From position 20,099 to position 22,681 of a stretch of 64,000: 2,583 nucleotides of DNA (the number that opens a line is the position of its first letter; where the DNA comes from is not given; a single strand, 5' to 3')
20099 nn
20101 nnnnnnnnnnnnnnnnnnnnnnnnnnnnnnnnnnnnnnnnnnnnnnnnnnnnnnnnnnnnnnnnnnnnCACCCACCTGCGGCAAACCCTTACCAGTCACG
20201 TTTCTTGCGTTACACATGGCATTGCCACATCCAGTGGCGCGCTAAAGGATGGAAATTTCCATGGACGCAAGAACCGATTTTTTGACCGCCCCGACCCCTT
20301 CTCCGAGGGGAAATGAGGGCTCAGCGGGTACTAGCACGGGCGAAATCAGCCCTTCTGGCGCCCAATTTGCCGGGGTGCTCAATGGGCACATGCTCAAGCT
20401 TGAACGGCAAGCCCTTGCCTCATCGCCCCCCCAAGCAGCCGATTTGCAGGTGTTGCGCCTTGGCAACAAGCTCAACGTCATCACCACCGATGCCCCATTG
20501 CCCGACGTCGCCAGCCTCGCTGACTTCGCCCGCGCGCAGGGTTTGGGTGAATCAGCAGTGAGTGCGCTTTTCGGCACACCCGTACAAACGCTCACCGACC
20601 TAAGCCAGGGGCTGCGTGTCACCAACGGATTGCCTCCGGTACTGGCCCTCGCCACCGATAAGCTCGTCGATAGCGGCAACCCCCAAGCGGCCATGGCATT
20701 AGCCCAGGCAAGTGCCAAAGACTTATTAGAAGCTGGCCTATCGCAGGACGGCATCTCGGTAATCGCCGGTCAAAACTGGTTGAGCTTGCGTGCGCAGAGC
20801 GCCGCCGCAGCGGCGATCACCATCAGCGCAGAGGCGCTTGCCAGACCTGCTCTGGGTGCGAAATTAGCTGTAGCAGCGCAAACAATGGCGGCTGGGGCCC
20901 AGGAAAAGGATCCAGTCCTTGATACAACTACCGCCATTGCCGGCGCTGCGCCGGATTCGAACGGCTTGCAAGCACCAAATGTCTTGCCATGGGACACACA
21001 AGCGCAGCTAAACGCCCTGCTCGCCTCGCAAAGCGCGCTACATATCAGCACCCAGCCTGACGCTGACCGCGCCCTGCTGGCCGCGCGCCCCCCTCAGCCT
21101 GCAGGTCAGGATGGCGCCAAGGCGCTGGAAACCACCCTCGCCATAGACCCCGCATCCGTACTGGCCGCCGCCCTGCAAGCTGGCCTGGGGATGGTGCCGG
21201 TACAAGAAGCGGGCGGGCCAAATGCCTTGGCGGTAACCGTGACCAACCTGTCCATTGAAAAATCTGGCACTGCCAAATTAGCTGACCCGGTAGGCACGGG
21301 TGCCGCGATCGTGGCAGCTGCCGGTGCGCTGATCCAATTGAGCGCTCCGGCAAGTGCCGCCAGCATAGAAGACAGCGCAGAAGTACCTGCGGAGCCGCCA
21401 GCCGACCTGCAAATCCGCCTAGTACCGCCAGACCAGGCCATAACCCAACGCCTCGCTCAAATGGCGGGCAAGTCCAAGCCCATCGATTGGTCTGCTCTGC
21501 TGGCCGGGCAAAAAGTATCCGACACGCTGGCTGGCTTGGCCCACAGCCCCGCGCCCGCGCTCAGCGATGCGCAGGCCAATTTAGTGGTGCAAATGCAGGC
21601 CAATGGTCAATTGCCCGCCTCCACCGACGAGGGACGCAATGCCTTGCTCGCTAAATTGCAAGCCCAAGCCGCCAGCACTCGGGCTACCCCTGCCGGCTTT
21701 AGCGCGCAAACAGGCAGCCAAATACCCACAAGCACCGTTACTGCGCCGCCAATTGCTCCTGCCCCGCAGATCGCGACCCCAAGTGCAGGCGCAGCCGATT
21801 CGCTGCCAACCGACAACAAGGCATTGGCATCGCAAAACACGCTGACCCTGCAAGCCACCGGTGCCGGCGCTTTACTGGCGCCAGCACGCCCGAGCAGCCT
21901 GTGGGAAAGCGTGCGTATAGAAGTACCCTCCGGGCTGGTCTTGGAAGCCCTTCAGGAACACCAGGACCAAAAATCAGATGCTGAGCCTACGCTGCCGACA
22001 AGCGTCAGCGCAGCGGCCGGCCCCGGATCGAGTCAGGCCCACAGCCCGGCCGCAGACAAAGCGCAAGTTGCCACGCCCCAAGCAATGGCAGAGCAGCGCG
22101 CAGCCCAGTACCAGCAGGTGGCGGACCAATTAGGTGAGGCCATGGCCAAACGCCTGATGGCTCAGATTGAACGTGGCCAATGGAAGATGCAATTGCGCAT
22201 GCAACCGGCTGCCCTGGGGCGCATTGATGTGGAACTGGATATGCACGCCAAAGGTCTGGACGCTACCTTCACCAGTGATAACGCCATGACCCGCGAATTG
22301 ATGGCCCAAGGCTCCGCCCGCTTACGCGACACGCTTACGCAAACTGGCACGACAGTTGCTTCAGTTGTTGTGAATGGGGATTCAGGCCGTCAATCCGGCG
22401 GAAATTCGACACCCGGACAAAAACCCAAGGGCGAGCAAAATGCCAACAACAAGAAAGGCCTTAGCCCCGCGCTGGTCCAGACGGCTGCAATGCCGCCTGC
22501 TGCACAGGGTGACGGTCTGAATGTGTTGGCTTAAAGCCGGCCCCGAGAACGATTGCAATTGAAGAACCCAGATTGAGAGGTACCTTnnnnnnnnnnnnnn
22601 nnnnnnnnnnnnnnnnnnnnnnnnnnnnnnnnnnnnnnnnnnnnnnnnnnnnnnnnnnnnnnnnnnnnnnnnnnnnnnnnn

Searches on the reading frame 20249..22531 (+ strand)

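Call 11: search_protein_families(library=pfam, proteins=[window:20249-22531:+], max_evalue=0.001)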
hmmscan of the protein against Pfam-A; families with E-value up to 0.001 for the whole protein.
window:20249-22531:+ (761 aa): 2 families
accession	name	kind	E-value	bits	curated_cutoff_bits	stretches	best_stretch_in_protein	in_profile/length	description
PF02120.21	Flg_hook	-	4.6e-18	65.3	29.8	1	634-716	2-84/85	Flagellar hook-length control protein FliK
PF09483.15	HpaP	-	2.8e-06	27.8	23.8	1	625-702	6-81/90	Type III secretion protein (HpaP)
